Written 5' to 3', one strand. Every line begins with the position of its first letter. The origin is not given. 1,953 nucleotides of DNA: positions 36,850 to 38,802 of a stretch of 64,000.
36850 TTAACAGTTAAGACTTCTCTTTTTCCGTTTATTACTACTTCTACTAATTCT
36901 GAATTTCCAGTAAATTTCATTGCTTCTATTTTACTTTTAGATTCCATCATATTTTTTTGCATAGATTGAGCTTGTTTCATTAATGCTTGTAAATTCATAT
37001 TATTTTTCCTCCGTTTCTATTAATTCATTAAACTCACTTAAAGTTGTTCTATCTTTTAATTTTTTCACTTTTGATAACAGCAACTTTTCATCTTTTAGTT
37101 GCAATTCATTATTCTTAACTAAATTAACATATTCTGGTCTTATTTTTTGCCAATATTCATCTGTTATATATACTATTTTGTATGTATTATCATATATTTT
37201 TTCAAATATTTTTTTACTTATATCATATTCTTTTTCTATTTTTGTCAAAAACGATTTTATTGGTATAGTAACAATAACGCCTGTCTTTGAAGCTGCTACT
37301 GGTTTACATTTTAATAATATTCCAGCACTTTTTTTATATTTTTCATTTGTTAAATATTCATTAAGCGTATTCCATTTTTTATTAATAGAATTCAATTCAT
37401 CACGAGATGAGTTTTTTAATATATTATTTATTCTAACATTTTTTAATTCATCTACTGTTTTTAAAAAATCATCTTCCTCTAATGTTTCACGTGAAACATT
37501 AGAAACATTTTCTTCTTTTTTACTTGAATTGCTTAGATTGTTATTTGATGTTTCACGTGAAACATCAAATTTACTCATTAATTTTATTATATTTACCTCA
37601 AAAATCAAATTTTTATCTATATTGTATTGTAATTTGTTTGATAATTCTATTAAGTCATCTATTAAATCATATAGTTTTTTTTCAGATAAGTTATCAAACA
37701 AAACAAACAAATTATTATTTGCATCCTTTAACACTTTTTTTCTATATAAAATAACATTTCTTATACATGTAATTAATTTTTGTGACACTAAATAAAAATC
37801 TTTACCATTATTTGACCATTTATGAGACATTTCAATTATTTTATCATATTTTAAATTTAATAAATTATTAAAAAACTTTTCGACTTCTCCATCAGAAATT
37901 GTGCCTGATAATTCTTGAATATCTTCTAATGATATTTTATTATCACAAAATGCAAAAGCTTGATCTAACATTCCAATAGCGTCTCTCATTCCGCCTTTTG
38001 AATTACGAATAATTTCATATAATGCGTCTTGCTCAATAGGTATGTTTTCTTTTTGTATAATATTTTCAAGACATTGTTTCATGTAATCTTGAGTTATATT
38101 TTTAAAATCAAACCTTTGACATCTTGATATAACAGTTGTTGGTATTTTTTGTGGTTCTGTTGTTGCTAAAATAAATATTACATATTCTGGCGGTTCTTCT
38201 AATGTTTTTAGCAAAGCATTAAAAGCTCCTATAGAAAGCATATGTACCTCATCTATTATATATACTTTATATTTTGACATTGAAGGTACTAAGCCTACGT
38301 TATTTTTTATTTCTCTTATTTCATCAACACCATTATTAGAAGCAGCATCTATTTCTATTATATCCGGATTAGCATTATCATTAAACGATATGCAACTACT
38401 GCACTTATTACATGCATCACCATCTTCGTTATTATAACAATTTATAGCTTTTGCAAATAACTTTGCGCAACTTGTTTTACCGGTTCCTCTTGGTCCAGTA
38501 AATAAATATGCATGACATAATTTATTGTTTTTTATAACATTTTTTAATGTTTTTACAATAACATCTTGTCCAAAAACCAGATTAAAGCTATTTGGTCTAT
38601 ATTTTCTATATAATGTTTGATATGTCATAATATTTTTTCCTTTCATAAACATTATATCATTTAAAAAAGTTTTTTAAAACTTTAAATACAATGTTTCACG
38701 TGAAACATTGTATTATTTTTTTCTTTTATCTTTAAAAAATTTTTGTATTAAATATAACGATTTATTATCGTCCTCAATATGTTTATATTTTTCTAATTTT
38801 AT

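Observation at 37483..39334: Centromere-like array: five identical perfect parS palindromes within 1.85 kb around dnaX-tadA-ffs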

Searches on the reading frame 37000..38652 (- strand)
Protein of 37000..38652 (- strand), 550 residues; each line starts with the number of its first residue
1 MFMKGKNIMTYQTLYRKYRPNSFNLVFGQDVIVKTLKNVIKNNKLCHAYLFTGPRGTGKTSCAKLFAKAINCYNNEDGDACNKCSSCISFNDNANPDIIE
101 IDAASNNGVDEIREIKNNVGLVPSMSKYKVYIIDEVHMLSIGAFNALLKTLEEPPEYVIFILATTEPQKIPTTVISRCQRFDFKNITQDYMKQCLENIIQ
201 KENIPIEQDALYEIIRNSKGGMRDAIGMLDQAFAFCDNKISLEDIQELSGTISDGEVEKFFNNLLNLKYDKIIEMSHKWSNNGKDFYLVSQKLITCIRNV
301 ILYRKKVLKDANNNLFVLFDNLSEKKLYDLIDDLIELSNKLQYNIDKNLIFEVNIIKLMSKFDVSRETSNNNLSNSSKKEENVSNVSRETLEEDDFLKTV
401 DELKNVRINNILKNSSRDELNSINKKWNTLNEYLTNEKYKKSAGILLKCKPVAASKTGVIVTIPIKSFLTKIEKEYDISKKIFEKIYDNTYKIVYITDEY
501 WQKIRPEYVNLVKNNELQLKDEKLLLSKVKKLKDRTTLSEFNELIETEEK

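Call 7: search_protein_families(library=pfam, proteins=[window:37000-38652:-])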
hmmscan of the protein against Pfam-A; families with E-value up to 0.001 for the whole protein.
window:37000-38652:- (550 aa): 10 families
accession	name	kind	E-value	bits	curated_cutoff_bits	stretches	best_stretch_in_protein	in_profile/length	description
PF13177.12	DNA_pol3_delta2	-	6.5e-48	163.2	27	1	29-186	2-160/161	DNA polymerase III, delta subunit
PF22608.2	DNAX_ATPase_lid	-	2.3e-12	46.9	27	1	193-237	4-48/49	DNA polymerase III clamp loader subunit, ATPase lid domain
PF00004.35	AAA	-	2.4e-12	47.9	21.2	1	50-181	2-126/131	ATPase family associated with various cellular activities (AAA)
PF21960.2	RCF1-5-like_lid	-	5.5e-07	29.9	27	1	193-230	1-39/43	RCF1/5-like, AAA+ ATPase lid domain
PF06068.19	TIP49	-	6e-06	26.1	23.8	0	130-165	277-311/347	TIP49 P-loop domain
PF13401.12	AAA_22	-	1.1e-05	26.2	27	0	49-152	8-109/130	AAA domain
PF07728.20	AAA_5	-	2.1e-05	25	22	1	50-153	3-92/139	AAA domain (dynein-related subfamily)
PF05496.18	RuvB_N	-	9.2e-05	22.7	27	0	19-72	2-59/159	Holliday junction DNA helicase RuvB P-loop domain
PF13173.12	AAA_14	-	0.00014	22.3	27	1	48-162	4-96/129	AAA domain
PF13245.12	AAA_19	-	0.00053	20.6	25.1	0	49-160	14-122/134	AAA domain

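Call 10: find_related_loci(query=window:37000-38652:-, collection=genome_contigs, flank=10000)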
Query window:37000-38652:- (550 aa) in genome_contigs; peptide patterns used: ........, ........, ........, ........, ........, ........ (x = any residue, [..] = any of these).
600 stretches matched a pattern (row limit reached: there are more); 600 encode a relative of the query (tblastn E <= 1e-3); the best 80 are kept; 80 distinct loci.
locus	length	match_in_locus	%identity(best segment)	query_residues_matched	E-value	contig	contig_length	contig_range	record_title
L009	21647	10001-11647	66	9-550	0e+0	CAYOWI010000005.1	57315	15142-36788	MAG TPA_asm: uncultured Muribaculaceae bacterium isolate SRP287540_co1_447 genome assembly, contig: NODE_481_length_5731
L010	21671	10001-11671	57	9-549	0e+0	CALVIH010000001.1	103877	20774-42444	MAG: uncultured Bacilli bacterium isolate BRZ_DH__bin66 genome assembly, contig: BRZ_DH__NODE_240_length_103877_cov_8.29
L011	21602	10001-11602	40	11-510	1e-114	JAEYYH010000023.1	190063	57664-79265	MAG: Bacillota bacterium isolate OH_CBlB_40 k127_2424008, whole genome shotgun sequence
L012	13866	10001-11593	37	5-509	3e-114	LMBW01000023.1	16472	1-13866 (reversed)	Fredinandcohnia humi strain DSM 16318 Scaffold23, whole genome shotgun sequence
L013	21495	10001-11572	41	9-516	1e-113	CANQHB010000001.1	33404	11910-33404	MAG: uncultured Bacilli bacterium isolate Lapin-030__bin11 genome assembly, contig: Lapin-030__NODE_1862_length_33404_co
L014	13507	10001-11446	39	4-461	6e-108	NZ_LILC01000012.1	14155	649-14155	Priestia koreensis strain DSM 16467 scaffold21, whole genome shotgun sequence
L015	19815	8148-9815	34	4-518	3e-107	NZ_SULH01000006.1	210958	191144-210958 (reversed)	Levilactobacillus enshiensis strain HBUAS57009 Scaffold6, whole genome shotgun sequence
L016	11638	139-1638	42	1-513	3e-106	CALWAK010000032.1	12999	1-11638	MAG: uncultured Bacilli bacterium isolate BRZ_GD__bin14 genome assembly, contig: BRZ_GD__NODE_6022_length_12999_cov_7.85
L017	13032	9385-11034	35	11-532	9e-106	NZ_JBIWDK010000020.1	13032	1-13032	Peribacillus sp. NPDC097224 NPDC097224_222_D6.ctg-0020, whole genome shotgun sequence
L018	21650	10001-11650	36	4-523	8e-106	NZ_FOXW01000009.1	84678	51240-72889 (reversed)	Desemzia incerta strain DSM 20581, whole genome shotgun sequence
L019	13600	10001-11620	36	5-523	6e-106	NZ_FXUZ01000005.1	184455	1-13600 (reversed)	Staphylococcus cornubiensis strain NW1, whole genome shotgun sequence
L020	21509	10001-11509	41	6-509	2e-105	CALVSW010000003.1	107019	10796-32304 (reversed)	MAG: uncultured Bacilli bacterium isolate BRZ_LF__bin95 genome assembly, contig: BRZ_LF__NODE_165_length_107019_cov_24.0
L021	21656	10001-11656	34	2-510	3e-105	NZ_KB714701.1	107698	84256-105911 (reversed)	Ligilactobacillus pobuzihii E100301 = KCTC 13174 strain E100301 NODE_12, whole genome shotgun sequence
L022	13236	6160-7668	41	8-514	5e-105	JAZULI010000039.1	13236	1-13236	MAG: Bacilli bacterium isolate T1900044913_TS20190379.MAGScoT_cleanbin_000018 SGB_3320_k141_1804706, whole genome shotgu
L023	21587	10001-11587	36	9-509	1e-104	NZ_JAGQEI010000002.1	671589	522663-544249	Heyndrickxia faecalis strain Marseille-P8953 NODE_2_length_671589_cov_101.109001, whole genome shotgun sequence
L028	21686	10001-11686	38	9-548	1e-101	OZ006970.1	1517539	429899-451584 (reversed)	MAG: uncultured Bacilli bacterium isolate pooled_contig_53442_metaflye_circ MAG genome assembly, chromosome: 1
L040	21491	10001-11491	40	4-514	6e-96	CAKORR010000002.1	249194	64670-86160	MAG: uncultured Bacilli bacterium isolate REFINED_METABAT215_TOP10_CONTIGS_1500_ASSEMBLY_K77_MERGED__Hadza_MoBio_hadza-A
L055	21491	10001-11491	39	9-515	5e-92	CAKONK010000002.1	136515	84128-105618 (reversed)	MAG: uncultured Bacilli bacterium isolate REFINED_METABAT215_TOP10_CONTIGS_1500_ASSEMBLY_K77_MERGED__Hadza_MoBio_C-REDO_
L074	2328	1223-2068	51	9-293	2e-92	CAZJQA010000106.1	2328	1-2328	MAG TPA_asm: uncultured Muribaculaceae bacterium isolate binchicken_co353_281 genome assembly, contig: NODE_113973_lengt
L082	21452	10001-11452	40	9-501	3e-88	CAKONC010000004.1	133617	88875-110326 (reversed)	MAG: uncultured Bacilli bacterium isolate REFINED_METABAT215_TOP10_CONTIGS_1500_ASSEMBLY_K77_MERGED__Hadza_MoBio_hadza-A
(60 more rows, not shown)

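Call 41: find_homologous_proteins(query=L040:639-1979:+, max_evalue=1e-50)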
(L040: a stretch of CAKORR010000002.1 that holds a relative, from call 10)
Query L040:639-1979:+ (446 aa): 8000 proteins with E <= 1e-50 among 8000 candidates; the best 120 are listed.
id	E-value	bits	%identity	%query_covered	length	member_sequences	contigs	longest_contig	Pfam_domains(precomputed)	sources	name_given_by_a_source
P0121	1.9e-298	1007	100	100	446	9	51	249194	PF11638.14,PF01695.24,PF00308.25,PF08299.18,PF00004.36,PF01637.25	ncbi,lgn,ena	-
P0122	7.6e-298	1005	100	100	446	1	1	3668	PF11638.14,PF01695.24,PF00308.25,PF08299.18,PF00004.36,PF01637.25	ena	-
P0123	8.2e-298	1005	100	100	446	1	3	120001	PF11638.14,PF01695.24,PF00308.25,PF08299.18,PF00004.36,PF01637.25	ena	-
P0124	1.2e-297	1004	100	100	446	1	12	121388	PF11638.14,PF01695.24,PF00308.25,PF08299.18,PF00004.36,PF01637.25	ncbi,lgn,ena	-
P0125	3.1e-273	924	91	100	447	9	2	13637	PF13173.13,PF11638.14,PF01695.24,PF00308.25,PF08299.18,PF00004.36,PF01637.25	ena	-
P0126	9.3e-271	916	90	100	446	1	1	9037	PF11638.14,PF01695.24,PF00308.25,PF08299.18,PF00004.36,PF01637.25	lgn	-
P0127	8.4e-270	913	90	100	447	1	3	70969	PF11638.14,PF01695.24,PF00308.25,PF08299.18,PF00004.36,PF01637.25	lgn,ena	-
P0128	6.5e-269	910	90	100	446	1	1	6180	PF11638.14,PF01695.24,PF00308.25,PF08299.18,PF00004.36,PF01637.25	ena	-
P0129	8.4e-269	909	90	100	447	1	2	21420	PF13173.13,PF11638.14,PF01695.24,PF00308.25,PF08299.18,PF00004.36,PF01637.25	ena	-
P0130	1.0e-268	909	89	100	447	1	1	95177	PF11638.14,PF01695.24,PF00308.25,PF08299.18,PF00004.36,PF01637.25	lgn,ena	-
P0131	1.0e-266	903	89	100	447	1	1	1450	PF13173.13,PF11638.14,PF01695.24,PF00308.25,PF08299.18,PF00004.36,PF01637.25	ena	-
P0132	2.6e-266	901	89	100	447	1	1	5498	PF13173.13,PF11638.14,PF01695.24,PF00308.25,PF08299.18,PF00004.36,PF01637.25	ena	-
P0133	1.5e-247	839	82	100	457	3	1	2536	PF11638.14,PF01695.24,PF00308.25,PF08299.18,PF00004.36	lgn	-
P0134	3.6e-246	835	82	100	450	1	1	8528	PF13173.13,PF11638.14,PF01695.24,PF00308.25,PF08299.18,PF00004.36,PF13401.13,PF01637.25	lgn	-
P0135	1.1e-245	833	82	100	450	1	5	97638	PF13173.13,PF11638.14,PF01695.24,PF00308.25,PF08299.18,PF00004.36,PF13401.13,PF01637.25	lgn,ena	-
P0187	7.5e-200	682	67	100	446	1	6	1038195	PF13173.13,PF11638.14,PF00308.25,PF08299.18,PF00004.36,PF01637.25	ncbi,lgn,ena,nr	ncbi:MAG: chromosomal replication initiator protein DnaA [Bacilli bacterium]|nr:chromosomal replicat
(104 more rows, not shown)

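Call 42: find_encoding_contigs(protein=P0121, flank=10000, max_places=2)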
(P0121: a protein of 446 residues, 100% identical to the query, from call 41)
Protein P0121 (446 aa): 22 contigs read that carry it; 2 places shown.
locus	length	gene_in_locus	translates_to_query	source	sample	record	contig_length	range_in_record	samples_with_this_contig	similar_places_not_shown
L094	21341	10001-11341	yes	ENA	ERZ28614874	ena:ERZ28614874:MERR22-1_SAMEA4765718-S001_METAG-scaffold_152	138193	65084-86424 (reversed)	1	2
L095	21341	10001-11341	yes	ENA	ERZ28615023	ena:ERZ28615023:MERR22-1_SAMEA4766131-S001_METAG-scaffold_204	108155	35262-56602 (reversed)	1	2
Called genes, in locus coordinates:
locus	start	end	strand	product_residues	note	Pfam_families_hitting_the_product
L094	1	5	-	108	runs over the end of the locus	-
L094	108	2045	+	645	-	PF00912:Transgly, PF00905:Transpeptidase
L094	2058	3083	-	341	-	-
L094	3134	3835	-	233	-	PF02527:GidB, PF05175:MTS, PF13847:Methyltransf_31 (weak)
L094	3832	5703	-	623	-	PF00890:FAD_binding_2 (faint), PF01134:GIDA, PF07992:Pyr_redox_2 (faint), PF12831:FAD_oxidored (faint), PF21680:GIDA_C_1st, PF13932:SAM_GIDA_C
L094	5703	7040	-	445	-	PF10396:TrmE_N, PF00350:Dynamin_N (faint), PF12631:MnmE_helical, PF01926:MMR_HSR1, PF02421:FeoB_N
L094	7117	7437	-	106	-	-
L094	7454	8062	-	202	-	PF13083:KH_KhpA-B, PF01424:R3H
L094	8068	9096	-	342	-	PF02096:60KD_IMP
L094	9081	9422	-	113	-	PF00825:Ribonuclease_P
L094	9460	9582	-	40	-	PF00468:Ribosomal_L34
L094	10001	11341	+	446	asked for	PF11638:DnaA_N, PF00004:AAA (faint), PF00308:Bac_DnaA, PF01637:ATPase_2 (faint), PF01695:IstB_IS21 (weak), PF08299:Bac_DnaA_C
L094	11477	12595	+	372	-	PF00712:DNA_pol3_beta, PF02767:DNA_pol3_beta_2, PF02768:DNA_pol3_beta_3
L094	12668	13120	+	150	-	PF06338:ComK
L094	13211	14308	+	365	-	PF02463:SMC_N, PF13476:AAA_23, PF13304:AAA_21 (weak)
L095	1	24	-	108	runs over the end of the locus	-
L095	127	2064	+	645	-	PF00912:Transgly, PF00905:Transpeptidase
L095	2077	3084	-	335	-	PF02195:ParB_N, PF17762:HTH_ParB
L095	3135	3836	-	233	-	PF02527:GidB, PF05175:MTS, PF13847:Methyltransf_31 (weak)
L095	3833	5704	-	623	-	PF00890:FAD_binding_2 (faint), PF01134:GIDA, PF07992:Pyr_redox_2 (faint), PF12831:FAD_oxidored (weak), PF21680:GIDA_C_1st, PF13932:SAM_GIDA_C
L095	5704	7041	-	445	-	PF10396:TrmE_N, PF00350:Dynamin_N (faint), PF12631:MnmE_helical, PF01926:MMR_HSR1, PF02421:FeoB_N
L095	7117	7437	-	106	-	-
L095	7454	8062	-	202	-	PF13083:KH_KhpA-B, PF01424:R3H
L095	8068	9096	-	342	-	PF02096:60KD_IMP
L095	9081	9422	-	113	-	PF00825:Ribonuclease_P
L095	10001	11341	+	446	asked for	PF11638:DnaA_N, PF00004:AAA (faint), PF00308:Bac_DnaA, PF01637:ATPase_2 (faint), PF01695:IstB_IS21 (weak), PF08299:Bac_DnaA_C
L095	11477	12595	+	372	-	PF00712:DNA_pol3_beta, PF02767:DNA_pol3_beta_2, PF02768:DNA_pol3_beta_3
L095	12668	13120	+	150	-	PF06338:ComK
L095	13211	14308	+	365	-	PF02463:SMC_N, PF13476:AAA_23, PF13304:AAA_21 (weak)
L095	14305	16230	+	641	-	PF02518:HATPase_c, PF00204:DNA_gyraseB, PF01751:Toprim, PF00986:DNA_gyraseB_C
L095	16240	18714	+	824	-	PF00521:DNA_topoisoIV, PF03989:DNA_gyraseA_C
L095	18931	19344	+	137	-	PF00383:dCMP_cyt_deam_1, PF14437:MafB19-deam, PF14439:Bd3614-deam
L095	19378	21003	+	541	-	PF05496:RuvB_N (faint), PF13177:DNA_pol3_delta2, PF13401:AAA_22 (faint), PF13604:AAA_30 (faint), PF00004:AAA, PF21960:RCF1-5-like_lid, PF22608:DNAX_ATPase_lid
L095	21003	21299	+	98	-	PF02575:YbaB_DNA_bd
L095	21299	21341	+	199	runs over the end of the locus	PF21176:RecR_HhH, PF01751:Toprim (weak), PF13662:Toprim_4, PF21175:RecR_C (weak)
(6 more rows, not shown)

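Call 43: find_encoding_contigs(protein=P0187, flank=10000, max_places=1)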
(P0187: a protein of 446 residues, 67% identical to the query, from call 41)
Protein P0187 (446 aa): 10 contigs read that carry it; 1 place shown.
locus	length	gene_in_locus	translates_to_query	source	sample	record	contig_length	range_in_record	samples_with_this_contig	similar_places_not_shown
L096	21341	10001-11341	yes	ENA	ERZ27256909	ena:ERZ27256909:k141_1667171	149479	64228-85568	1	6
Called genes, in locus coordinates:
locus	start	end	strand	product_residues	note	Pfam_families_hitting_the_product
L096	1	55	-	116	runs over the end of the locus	-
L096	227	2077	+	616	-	PF00912:Transgly, PF00905:Transpeptidase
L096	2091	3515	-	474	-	PF02195:ParB_N, PF17762:HTH_ParB, PF01381:HTH_3 (faint)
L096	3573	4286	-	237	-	PF02527:GidB, PF13847:Methyltransf_31 (weak)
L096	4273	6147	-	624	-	PF00890:FAD_binding_2 (faint), PF01134:GIDA, PF12831:FAD_oxidored (weak), PF21680:GIDA_C_1st, PF13932:SAM_GIDA_C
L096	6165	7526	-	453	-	PF10396:TrmE_N, PF00350:Dynamin_N (faint), PF12631:MnmE_helical, PF01926:MMR_HSR1, PF02421:FeoB_N (weak)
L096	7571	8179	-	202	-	PF13083:KH_KhpA-B, PF01424:R3H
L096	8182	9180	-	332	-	PF02096:60KD_IMP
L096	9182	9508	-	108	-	PF00825:Ribonuclease_P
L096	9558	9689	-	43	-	PF00468:Ribosomal_L34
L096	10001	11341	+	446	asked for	PF11638:DnaA_N, PF00308:Bac_DnaA, PF01637:ATPase_2 (faint), PF00004:AAA (weak), PF13173:AAA_14 (weak), PF08299:Bac_DnaA_C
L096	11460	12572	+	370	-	PF00712:DNA_pol3_beta, PF02767:DNA_pol3_beta_2, PF02768:DNA_pol3_beta_3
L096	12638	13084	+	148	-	PF06338:ComK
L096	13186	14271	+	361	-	PF02463:SMC_N, PF13175:AAA_15 (weak), PF13476:AAA_23, PF13514:AAA_27 (weak), PF13304:AAA_21 (faint)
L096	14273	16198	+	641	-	PF02518:HATPase_c, PF00204:DNA_gyraseB, PF01751:Toprim, PF00986:DNA_gyraseB_C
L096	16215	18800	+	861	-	PF00521:DNA_topoisoIV, PF03989:DNA_gyraseA_C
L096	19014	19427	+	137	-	PF00383:dCMP_cyt_deam_1, PF14437:MafB19-deam, PF14439:Bd3614-deam (weak)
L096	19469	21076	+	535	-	PF13177:DNA_pol3_delta2, PF00004:AAA, PF07728:AAA_5 (faint), PF22608:DNAX_ATPase_lid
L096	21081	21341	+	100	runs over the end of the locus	PF02575:YbaB_DNA_bd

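Call 50: search_protein_families(library=ncbifam, proteins=[L095:2077-3084:-, L096:2091-3515:-], max_evalue=0.001)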
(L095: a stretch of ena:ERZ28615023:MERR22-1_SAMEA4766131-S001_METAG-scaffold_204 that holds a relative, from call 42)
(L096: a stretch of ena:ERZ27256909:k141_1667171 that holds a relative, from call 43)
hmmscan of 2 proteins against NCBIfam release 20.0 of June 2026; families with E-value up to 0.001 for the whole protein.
L095:2077-3084:- (335 aa): 8 families
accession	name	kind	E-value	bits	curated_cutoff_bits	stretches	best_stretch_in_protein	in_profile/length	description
TIGR04285.1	nucleoid_noc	exception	2.2e-83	279.5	315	1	6-248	1-242/255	nucleoid occlusion protein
TIGR00180.1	parB_part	domain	1e-55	188.4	58.45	1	5-182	3-185/186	ParB/RepB/Spo0J family partition protein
TIGR03734.1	PRTRC_parB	hypoth_equivalog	1.1e-39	136.4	278.6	1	20-202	6-192/555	PRTRC system ParB family protein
TIGR03454.1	partition_RepB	equivalog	5e-16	59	201.5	1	7-141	64-199/325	plasmid partitioning protein RepB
NF010406.0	PRK13832.1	subfamily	3.2e-15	55.7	640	1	28-157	26-157/578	plasmid partitioning protein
NF010440.0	PRK13866.1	equivalog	1.7e-07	30.8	522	1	25-117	85-178/336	plasmid partitioning protein RepB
NF053625.1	SerKinSerKArch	equivalog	0.00024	20.4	380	1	24-87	28-94/244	ADP-dependent L-serine kinase SerK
NF007271.0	PRK09726.1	equivalog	0.00028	20.8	79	0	109-138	15-44/88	type II toxin-antitoxin system antitoxin HipB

L096:2091-3515:- (474 aa): 8 families
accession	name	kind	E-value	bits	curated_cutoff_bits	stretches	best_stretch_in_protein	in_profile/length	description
TIGR04285.1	nucleoid_noc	exception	1.5e-86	289.9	315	1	6-225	1-221/255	nucleoid occlusion protein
TIGR00180.1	parB_part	domain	1.3e-53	181.6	58.45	1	5-182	3-185/186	ParB/RepB/Spo0J family partition protein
TIGR03734.1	PRTRC_parB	hypoth_equivalog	8.2e-43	146.8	278.6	1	21-197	7-187/555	PRTRC system ParB family protein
TIGR03454.1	partition_RepB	equivalog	9.5e-17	61.4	201.5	1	3-141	60-199/325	plasmid partitioning protein RepB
NF010406.0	PRK13832.1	subfamily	1.7e-14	53.3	640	1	27-177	25-177/578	plasmid partitioning protein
NF010440.0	PRK13866.1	equivalog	2.4e-07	30.2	522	1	29-113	88-174/336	plasmid partitioning protein RepB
NF010252.0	PRK13698.1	equivalog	4.6e-05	22.5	274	1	27-167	85-225/323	ParB/RepB/Spo0J family plasmid partition protein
NF007271.0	PRK09726.1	equivalog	0.00054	19.9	79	0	108-138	14-44/88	type II toxin-antitoxin system antitoxin HipB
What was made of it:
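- On Noc / NBS nucleoid-occlusion system: The relatives' proteins hit TIGR04285 at 280-290 bits (call 50).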

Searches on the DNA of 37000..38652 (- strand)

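Call 28: search_rna_families(sources=[L009, L010, L011, L020, L028, L055], threshold=gathering)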
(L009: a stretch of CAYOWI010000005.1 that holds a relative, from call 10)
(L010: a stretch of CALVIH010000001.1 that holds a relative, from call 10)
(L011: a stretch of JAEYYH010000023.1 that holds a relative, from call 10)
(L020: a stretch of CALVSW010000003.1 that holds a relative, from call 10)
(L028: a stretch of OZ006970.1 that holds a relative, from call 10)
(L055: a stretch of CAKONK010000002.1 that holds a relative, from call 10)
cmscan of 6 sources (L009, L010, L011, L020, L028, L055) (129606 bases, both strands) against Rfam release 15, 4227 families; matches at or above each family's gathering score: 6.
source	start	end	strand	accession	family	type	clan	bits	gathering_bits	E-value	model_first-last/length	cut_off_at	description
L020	9445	9540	+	RF00169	Bacteria_small_SRP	Gene;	CL00003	60.2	40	1.9e-10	1-97/97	no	Bacterial small signal recognition particle RNA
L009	9196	9293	+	RF00169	Bacteria_small_SRP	Gene;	CL00003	57.9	40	8.3e-10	1-97/97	no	Bacterial small signal recognition particle RNA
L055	9444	9542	+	RF00169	Bacteria_small_SRP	Gene;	CL00003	55.2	40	5e-09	1-97/97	no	Bacterial small signal recognition particle RNA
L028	9369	9450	+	RF00169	Bacteria_small_SRP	Gene;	CL00003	54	40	1.1e-08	1-97/97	no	Bacterial small signal recognition particle RNA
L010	9204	9297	+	RF00169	Bacteria_small_SRP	Gene;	CL00003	53.2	40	1.8e-08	1-97/97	no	Bacterial small signal recognition particle RNA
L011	9392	9485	+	RF00169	Bacteria_small_SRP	Gene;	CL00003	51.2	40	6.4e-08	1-97/97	no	Bacterial small signal recognition particle RNA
